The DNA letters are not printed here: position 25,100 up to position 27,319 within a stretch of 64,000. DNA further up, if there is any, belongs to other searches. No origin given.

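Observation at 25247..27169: NeuB-SAF synthase fused in-frame to a ~290-aa xylose-isomerase-like TIM-barrel domain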

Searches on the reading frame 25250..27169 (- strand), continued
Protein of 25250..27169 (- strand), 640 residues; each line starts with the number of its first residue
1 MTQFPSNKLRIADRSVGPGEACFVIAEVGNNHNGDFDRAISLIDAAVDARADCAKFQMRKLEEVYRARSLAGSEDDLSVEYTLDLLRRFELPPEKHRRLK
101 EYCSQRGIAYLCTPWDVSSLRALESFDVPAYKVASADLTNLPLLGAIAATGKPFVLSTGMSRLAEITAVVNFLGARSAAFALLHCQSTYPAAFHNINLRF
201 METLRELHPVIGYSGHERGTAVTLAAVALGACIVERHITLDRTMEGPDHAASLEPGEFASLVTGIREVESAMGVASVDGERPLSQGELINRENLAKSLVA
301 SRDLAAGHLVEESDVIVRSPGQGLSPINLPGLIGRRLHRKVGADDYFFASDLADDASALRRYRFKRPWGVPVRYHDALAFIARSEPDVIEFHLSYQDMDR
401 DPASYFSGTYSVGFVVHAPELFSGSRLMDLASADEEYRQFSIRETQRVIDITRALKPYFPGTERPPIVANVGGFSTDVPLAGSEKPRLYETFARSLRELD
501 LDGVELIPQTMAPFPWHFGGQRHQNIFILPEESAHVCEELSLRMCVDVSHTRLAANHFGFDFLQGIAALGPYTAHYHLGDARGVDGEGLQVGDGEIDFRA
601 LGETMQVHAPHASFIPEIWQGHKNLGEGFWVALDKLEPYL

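Call 82: find_homologous_proteins(query=L080:6957-8012:+, max_evalue=1e-20)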
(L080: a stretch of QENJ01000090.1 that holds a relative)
Query L080:6957-8012:+ (352 aa): 7999 proteins with E <= 1e-20 among 8000 candidates; the best 120 are listed.
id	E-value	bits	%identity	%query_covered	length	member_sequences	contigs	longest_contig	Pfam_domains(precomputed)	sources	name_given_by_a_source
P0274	2.0e-230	782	100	100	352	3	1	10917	PF03102.21,PF08666.18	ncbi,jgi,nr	ncbi:N-acetylneuraminate synthase [Candidatus Methanophagaceae archaeon]|nr:N-acetylneuraminate synt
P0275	4.9e-206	702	88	100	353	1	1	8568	PF03102.21,PF08666.18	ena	-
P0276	1.6e-201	687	87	100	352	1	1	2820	PF03102.21,PF08666.18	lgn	-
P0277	4.7e-201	685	86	100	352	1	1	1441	PF03102.21,PF08666.18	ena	-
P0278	7.3e-198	675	84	100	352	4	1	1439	PF03102.21,PF08666.18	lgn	-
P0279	7.3e-198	675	84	100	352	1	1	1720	PF03102.21,PF08666.18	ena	-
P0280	8.1e-198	675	86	100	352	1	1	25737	PF03102.21,PF08666.18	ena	-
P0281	7.5e-197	671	84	100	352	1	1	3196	PF03102.21,PF08666.18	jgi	jgi:sialic acid synthase SpsE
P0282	1.4e-196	671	84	100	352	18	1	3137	PF03102.21,PF08666.18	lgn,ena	-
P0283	5.1e-196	669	85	100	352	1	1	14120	PF03102.21,PF08666.18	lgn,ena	-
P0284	5.1e-186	636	79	100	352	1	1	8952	PF03102.21,PF08666.18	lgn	-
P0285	1.1e-169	582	73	100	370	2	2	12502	PF03102.21,PF08666.18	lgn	-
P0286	2.4e-168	578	72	100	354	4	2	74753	PF03102.21,PF08666.18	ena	-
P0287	2.6e-165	568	71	100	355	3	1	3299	PF03102.21,PF08666.18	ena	-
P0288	9.3e-164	563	70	100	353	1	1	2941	PF03102.21,PF08666.18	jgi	-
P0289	3.6e-163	561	71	100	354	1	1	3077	PF03102.21,PF08666.18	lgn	-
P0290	9.4e-163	559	70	100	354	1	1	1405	PF03102.21,PF08666.18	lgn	-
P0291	1.6e-162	559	70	100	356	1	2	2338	PF03102.21,PF08666.18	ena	-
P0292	1.0e-161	556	70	99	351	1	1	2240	PF03102.21,PF08666.18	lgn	-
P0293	2.2e-161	555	69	100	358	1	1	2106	PF03102.21,PF08666.18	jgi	jgi:N,N'-diacetyllegionaminate synthase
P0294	3.0e-159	548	71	99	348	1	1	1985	PF03102.21,PF08666.18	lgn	-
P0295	8.3e-159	546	69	100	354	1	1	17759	PF03102.21,PF08666.18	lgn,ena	-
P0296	6.2e-157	540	69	100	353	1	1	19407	PF03102.21,PF08666.18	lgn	-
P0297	1.9e-155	535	66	100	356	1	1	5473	PF03102.21,PF08666.18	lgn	-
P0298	9.3e-155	533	68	99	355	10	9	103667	PF03102.21,PF08666.18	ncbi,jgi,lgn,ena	-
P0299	1.2e-153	529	69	99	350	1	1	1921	PF03102.21,PF08666.18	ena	-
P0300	2.4e-152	525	66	99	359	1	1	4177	PF03102.21,PF08666.18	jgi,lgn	jgi:sialic acid synthase SpsE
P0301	8.3e-149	514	67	96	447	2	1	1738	PF03102.21,PF08666.18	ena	-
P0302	1.2e-146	506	65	99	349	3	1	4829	PF03102.21,PF08666.18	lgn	-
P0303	1.5e-145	503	65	100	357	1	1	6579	PF03102.21,PF08666.18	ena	-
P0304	1.8e-145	503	65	98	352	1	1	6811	PF03102.21,PF08666.18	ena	-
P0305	2.0e-145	502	79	78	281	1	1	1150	PF03102.21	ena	-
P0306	2.6e-142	492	64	100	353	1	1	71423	PF03102.21,PF08666.18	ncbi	-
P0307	4.3e-142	491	64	100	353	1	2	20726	PF03102.21,PF08666.18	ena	-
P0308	3.2e-140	485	62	98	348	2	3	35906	PF03102.21,PF08666.18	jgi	jgi:sialic acid synthase SpsE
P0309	6.8e-140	484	60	98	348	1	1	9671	PF03102.21,PF08666.18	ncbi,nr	ncbi:MAG: N-acetylneuraminate synthase family protein [Candidatus Margulisbacteria bacterium]|nr:N-a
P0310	3.8e-135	469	61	98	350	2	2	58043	PF03102.21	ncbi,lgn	-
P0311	2.7e-134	466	59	98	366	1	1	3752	PF03102.21,PF08666.18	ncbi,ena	-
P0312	9.3e-132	458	62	97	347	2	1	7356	PF03102.21,PF08666.18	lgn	-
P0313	1.4e-130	454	60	98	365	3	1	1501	PF03102.21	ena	-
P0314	1.9e-130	453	61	98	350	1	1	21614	PF03102.21,PF08666.18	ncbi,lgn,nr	ncbi:MAG: N-acetylneuraminate synthase family protein [Nanoarchaeota archaeon]|nr:N-acetylneuraminat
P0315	5.4e-130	452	58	99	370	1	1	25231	PF03102.21,PF08666.18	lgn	-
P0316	1.1e-129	451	60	98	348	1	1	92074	PF03102.21,PF08666.18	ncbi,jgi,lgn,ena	-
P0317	9.5e-129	448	60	98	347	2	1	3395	PF03102.21,PF08666.18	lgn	-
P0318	1.2e-128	447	60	98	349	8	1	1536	PF03102.21,PF08666.18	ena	-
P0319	1.7e-128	447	58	98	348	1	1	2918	PF03102.21,PF08666.18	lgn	-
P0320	4.7e-128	445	57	98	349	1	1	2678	PF03102.21,PF08666.18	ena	-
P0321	9.1e-128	444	57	98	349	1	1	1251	PF03102.21,PF08666.18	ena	-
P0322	1.4e-127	444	58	98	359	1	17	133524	PF03102.21,PF08666.18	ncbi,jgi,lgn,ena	-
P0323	3.0e-127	443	61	97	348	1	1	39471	PF03102.21,PF08666.18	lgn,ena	-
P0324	3.7e-127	442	59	98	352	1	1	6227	PF03102.21,PF08666.18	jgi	jgi:sialic acid synthase SpsE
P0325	2.2e-126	440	57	99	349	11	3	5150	PF03102.21,PF08666.18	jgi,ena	-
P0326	3.3e-126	439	60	98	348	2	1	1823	PF03102.21,PF08666.18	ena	-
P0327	3.8e-126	439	57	99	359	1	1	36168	PF03102.21,PF08666.18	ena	-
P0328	5.3e-126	439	57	99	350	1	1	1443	PF03102.21,PF08666.18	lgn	-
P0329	5.5e-126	439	58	98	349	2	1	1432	PF03102.21,PF08666.18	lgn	-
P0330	6.1e-126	438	56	100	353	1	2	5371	PF03102.21,PF08666.18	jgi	-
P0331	7.6e-126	438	60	98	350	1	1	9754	PF03102.21,PF08666.18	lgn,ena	-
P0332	1.4e-125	437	58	98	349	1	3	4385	PF03102.21,PF08666.18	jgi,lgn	-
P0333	1.5e-125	437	59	98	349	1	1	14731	PF03102.21,PF08666.18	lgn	-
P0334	1.9e-125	437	58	99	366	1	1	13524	PF03102.21,PF08666.18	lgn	-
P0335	2.9e-125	436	58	98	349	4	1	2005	PF03102.21,PF08666.18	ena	-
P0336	4.1e-125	436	59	98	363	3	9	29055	PF03102.21,PF08666.18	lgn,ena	-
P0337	4.3e-125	436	56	98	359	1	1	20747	PF03102.21,PF08666.18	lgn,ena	-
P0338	4.4e-125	436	58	97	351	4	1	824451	PF03102.21,PF08666.18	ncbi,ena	-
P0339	5.4e-125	435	57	98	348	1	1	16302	PF03102.21,PF08666.18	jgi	jgi:sialic acid synthase SpsE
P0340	5.8e-125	435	57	98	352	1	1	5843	PF03102.21,PF08666.18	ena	-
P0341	6.1e-125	435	58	98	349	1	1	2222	PF03102.21,PF08666.18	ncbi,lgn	ncbi:MAG: N-acetylneuraminate synthase family protein [Candidatus Methylomirabilales bacterium]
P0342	6.9e-125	435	58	96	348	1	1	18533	PF03102.21,PF08666.18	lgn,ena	-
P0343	7.1e-125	435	60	98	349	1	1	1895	PF03102.21,PF08666.18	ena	-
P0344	8.5e-125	435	58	97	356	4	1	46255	PF03102.21,PF08666.18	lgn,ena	-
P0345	1.1e-124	434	59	98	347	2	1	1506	PF03102.21,PF08666.18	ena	-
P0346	1.2e-124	434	57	98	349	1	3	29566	PF03102.21,PF08666.18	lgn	-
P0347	1.7e-124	434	58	98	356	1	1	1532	PF03102.21,PF08666.18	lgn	-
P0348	2.2e-124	433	56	99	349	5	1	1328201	PF03102.21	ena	-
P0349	2.6e-124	433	58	98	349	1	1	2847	PF03102.21,PF08666.18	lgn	-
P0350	2.8e-124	433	57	99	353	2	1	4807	PF03102.21,PF08666.18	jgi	jgi:sialic acid synthase SpsE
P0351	2.9e-124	433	56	99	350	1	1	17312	PF03102.21,PF08666.18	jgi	jgi:sialic acid synthase SpsE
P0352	3.0e-124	433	59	98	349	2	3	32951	PF03102.21,PF08666.18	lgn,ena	-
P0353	4.8e-124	432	58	98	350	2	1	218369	PF03102.21,PF08666.18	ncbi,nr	ncbi:MAG: N-acetylneuraminate synthase family protein [bacterium]|nr:N-acetylneuraminate synthase fa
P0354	5.2e-124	432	57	99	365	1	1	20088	PF03102.21,PF08666.18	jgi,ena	-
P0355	7.0e-124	432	59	98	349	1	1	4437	PF03102.21,PF08666.18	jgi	-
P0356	7.1e-124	432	58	97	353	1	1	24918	PF03102.21,PF08666.18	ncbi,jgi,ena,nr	ncbi:N-acetylneuraminate synthase family protein [Patescibacteria group bacterium]|nr:N-acetylneuram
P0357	7.3e-124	432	57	100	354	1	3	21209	PF03102.21,PF08666.18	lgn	-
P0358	1.2e-123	431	54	99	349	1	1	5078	PF03102.21,PF08666.18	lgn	-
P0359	1.4e-123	431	58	99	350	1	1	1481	PF03102.21,PF08666.18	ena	-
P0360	1.5e-123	430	56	98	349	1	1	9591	PF03102.21,PF08666.18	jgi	jgi:sialic acid synthase SpsE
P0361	1.9e-123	430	58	97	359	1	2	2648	PF03102.21,PF08666.18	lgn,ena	-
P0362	1.9e-123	430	58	97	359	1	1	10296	PF03102.21,PF08666.18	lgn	-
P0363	2.1e-123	430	55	98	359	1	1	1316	PF03102.21,PF08666.18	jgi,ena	-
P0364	2.3e-123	430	57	98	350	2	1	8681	PF03102.21,PF08666.18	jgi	jgi:N-acetylneuraminate synthase/sialic acid synthase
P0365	2.6e-123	430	56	100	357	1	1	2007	PF03102.21,PF08666.18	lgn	-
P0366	2.9e-123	430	58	98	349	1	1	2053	PF03102.21,PF08666.18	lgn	-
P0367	3.2e-123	429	58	98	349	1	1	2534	PF03102.21,PF08666.18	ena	-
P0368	3.5e-123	429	59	98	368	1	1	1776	PF03102.21,PF08666.18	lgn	-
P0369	3.8e-123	429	57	99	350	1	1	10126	PF03102.21,PF08666.18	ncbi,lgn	-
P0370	4.2e-123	429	57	98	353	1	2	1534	PF03102.21,PF08666.18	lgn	-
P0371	5.3e-123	429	56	98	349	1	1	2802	PF03102.21,PF08666.18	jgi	jgi:sialic acid synthase SpsE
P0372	9.8e-123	428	59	98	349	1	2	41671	PF03102.21,PF08666.18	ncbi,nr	ncbi:MAG: N-acetylneuraminate synthase family protein [Lentisphaeria bacterium]|nr:N-acetylneuramina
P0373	1.2e-122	428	57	97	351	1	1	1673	PF03102.21,PF08666.18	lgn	-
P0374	1.3e-122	427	59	98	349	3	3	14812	PF03102.21,PF08666.18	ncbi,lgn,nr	ncbi:MAG: N-acetylneuraminate synthase family protein [Candidatus Marinimicrobia bacterium]|nr:N-ace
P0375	1.4e-122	427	57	97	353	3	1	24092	PF03102.21,PF08666.18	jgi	-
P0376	1.5e-122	427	59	93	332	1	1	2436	PF03102.21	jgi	-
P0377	1.5e-122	427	55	99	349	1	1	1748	PF03102.21,PF08666.18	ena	-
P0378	1.6e-122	427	58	98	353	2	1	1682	PF03102.21,PF08666.18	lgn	-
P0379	1.6e-122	427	56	98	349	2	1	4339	PF03102.21,PF08666.18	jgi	jgi:sialic acid synthase SpsE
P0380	2.5e-122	427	56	97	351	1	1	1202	PF03102.21,PF08666.18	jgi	jgi:sialic acid synthase SpsE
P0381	2.7e-122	426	58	98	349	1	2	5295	PF03102.21,PF08666.18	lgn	-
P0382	2.8e-122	426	56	97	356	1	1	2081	PF03102.21,PF08666.18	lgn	-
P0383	3.2e-122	426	58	98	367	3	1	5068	PF03102.21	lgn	-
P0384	4.1e-122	426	55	98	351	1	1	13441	PF03102.21,PF08666.18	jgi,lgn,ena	-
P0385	4.4e-122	426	57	98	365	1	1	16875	PF03102.21,PF08666.18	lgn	-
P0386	5.1e-122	425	56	98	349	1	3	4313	PF03102.21,PF08666.18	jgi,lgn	jgi:sialic acid synthase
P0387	6.0e-122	425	56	99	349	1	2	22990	PF03102.21,PF08666.18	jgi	jgi:N-acetylneuraminate synthase/N,N'-diacetyllegionaminate synthase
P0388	7.1e-122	425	55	98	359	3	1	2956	PF03102.21,PF08666.18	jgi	jgi:sialic acid synthase SpsE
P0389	7.3e-122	425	57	97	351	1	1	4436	PF03102.21,PF08666.18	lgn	-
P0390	7.4e-122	425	57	97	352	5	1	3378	PF03102.21,PF08666.18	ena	-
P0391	8.7e-122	425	57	97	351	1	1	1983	PF03102.21,PF08666.18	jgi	jgi:sialic acid synthase SpsE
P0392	8.8e-122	425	56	97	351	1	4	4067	PF03102.21,PF08666.18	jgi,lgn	jgi:sialic acid synthase SpsE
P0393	9.2e-122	425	56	98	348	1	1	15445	PF03102.21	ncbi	-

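Call 83: find_encoding_contigs(protein=P0298, flank=4000, max_places=2)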
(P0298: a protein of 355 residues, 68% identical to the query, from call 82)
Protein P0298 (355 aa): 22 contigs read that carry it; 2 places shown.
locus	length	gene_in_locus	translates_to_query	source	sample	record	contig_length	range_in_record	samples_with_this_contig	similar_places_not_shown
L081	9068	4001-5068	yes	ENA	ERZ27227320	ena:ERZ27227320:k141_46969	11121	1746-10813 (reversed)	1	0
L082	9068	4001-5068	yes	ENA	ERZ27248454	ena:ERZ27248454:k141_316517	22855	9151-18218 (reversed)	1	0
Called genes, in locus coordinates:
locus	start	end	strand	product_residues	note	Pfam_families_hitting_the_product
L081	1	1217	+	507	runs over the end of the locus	?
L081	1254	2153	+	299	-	PF13489:Methyltransf_23, PF13649:Methyltransf_25, PF13847:Methyltransf_31, PF08241:Methyltransf_11, PF08242:Methyltransf_12 (weak)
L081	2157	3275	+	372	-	PF01408:GFO_IDH_MocA, PF02894:GFO_IDH_MocA_C (weak), PF22725:GFO_IDH_MocA_C3 (weak)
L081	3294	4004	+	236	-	PF02348:CTP_transf_3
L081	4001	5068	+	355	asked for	PF03102:NeuB, PF08666:SAF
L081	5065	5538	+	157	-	PF00702:Hydrolase (weak), PF08282:Hydrolase_3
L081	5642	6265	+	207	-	-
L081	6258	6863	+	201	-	-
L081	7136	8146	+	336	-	PF00535:Glycos_transf_2, PF13641:Glyco_tranf_2_3 (faint), PF13632:Glyco_trans_2_3 (weak)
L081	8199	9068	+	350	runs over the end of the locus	PF01370:Epimerase, PF04321:RmlD_sub_bind (weak), PF16363:GDP_Man_Dehyd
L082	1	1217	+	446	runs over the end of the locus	-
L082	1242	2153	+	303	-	PF13489:Methyltransf_23, PF13847:Methyltransf_31, PF08241:Methyltransf_11, PF08242:Methyltransf_12 (weak), PF13649:Methyltransf_25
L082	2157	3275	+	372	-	PF01408:GFO_IDH_MocA, PF02894:GFO_IDH_MocA_C (weak), PF22725:GFO_IDH_MocA_C3 (weak)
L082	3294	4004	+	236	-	PF02348:CTP_transf_3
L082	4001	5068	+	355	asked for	PF03102:NeuB, PF08666:SAF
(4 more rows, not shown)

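Call 84: find_encoding_contigs(protein=P0322, flank=4000, max_places=2)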
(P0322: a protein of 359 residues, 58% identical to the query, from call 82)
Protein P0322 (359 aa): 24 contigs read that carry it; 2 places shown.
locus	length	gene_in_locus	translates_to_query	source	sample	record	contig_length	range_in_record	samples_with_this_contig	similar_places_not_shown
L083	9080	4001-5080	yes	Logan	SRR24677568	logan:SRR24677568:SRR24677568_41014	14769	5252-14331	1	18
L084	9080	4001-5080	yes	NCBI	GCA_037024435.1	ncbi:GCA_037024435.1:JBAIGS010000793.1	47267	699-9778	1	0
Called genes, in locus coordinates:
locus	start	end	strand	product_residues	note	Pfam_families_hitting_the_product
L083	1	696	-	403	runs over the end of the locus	-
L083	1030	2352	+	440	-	PF03446:NAD_binding_2, PF03721:UDPG_MGDP_dh_N, PF00984:UDPG_MGDP_dh, PF03720:UDPG_MGDP_dh_C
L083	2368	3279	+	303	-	PF10096:DUF2334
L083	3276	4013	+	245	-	PF02348:CTP_transf_3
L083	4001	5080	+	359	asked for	PF03102:NeuB, PF08666:SAF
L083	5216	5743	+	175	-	PF00702:Hydrolase (faint), PF08282:Hydrolase_3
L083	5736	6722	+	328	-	PF00106:adh_short (faint), PF01370:Epimerase, PF02719:Polysacc_synt_2, PF04321:RmlD_sub_bind, PF01073:3Beta_HSD (weak), PF07993:NAD_binding_4 (faint), PF16363:GDP_Man_Dehyd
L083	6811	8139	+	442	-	PF04464:Glyphos_transf (weak)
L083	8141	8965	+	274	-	PF01061:ABC2_membrane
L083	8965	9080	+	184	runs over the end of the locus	?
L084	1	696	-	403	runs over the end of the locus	-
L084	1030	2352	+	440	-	PF03446:NAD_binding_2, PF03721:UDPG_MGDP_dh_N, PF00984:UDPG_MGDP_dh, PF03720:UDPG_MGDP_dh_C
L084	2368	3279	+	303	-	PF10096:DUF2334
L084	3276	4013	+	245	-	PF02348:CTP_transf_3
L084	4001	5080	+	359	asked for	PF03102:NeuB, PF08666:SAF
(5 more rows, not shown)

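Call 85: find_encoding_contigs(protein=P0338, flank=4000, max_places=1)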
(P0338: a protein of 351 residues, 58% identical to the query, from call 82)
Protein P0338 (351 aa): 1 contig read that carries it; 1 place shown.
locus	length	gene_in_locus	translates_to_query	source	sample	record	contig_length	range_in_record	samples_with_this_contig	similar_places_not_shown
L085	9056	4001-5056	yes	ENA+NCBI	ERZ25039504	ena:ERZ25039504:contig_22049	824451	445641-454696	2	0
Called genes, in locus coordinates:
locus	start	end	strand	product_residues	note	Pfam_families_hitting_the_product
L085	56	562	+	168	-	PF01212:Beta_elim_lyase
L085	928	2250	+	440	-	PF03446:NAD_binding_2 (weak), PF03721:UDPG_MGDP_dh_N, PF00984:UDPG_MGDP_dh, PF03720:UDPG_MGDP_dh_C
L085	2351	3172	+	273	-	PF10096:DUF2334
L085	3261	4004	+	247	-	PF02348:CTP_transf_3, PF12804:NTP_transf_3 (faint)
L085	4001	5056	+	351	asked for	PF03102:NeuB, PF08666:SAF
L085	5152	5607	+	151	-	PF00702:Hydrolase (weak), PF08282:Hydrolase_3 (weak)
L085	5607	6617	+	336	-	PF01370:Epimerase, PF02719:Polysacc_synt_2, PF04321:RmlD_sub_bind, PF01073:3Beta_HSD, PF07993:NAD_binding_4, PF16363:GDP_Man_Dehyd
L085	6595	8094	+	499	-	PF04464:Glyphos_transf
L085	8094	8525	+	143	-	-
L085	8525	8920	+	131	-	PF01061:ABC2_membrane (weak)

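Call 86: find_encoding_contigs(protein=P0353, flank=4000, max_places=1)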
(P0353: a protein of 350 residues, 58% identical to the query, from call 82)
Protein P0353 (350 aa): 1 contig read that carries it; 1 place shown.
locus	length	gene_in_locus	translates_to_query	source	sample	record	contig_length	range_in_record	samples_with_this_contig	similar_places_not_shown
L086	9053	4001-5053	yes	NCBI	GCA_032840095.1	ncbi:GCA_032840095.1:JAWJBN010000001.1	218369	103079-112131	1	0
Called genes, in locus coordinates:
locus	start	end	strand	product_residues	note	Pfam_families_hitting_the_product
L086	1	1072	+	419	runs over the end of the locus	PF13439:Glyco_transf_4, PF13579:Glyco_trans_4_4, PF00534:Glycos_transf_1, PF13692:Glyco_trans_1_4 (weak), PF26337:Gtf3_C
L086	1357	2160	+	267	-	PF13692:Glyco_trans_1_4, PF13524:Glyco_trans_1_2 (weak), PF00534:Glycos_transf_1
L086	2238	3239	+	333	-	PF00106:adh_short (faint), PF04321:RmlD_sub_bind, PF01073:3Beta_HSD, PF01370:Epimerase, PF02719:Polysacc_synt_2, PF07993:NAD_binding_4 (faint), PF16363:GDP_Man_Dehyd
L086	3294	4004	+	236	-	PF02348:CTP_transf_3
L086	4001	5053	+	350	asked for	PF03102:NeuB, PF08666:SAF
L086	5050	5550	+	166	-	PF00702:Hydrolase (faint), PF08282:Hydrolase_3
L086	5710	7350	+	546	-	PF03023:MurJ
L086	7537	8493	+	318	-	PF04055:Radical_SAM, PF13186:SPASM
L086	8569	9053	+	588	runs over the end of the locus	PF13522:GATase_6, PF13537:GATase_7, PF00733:Asn_synthase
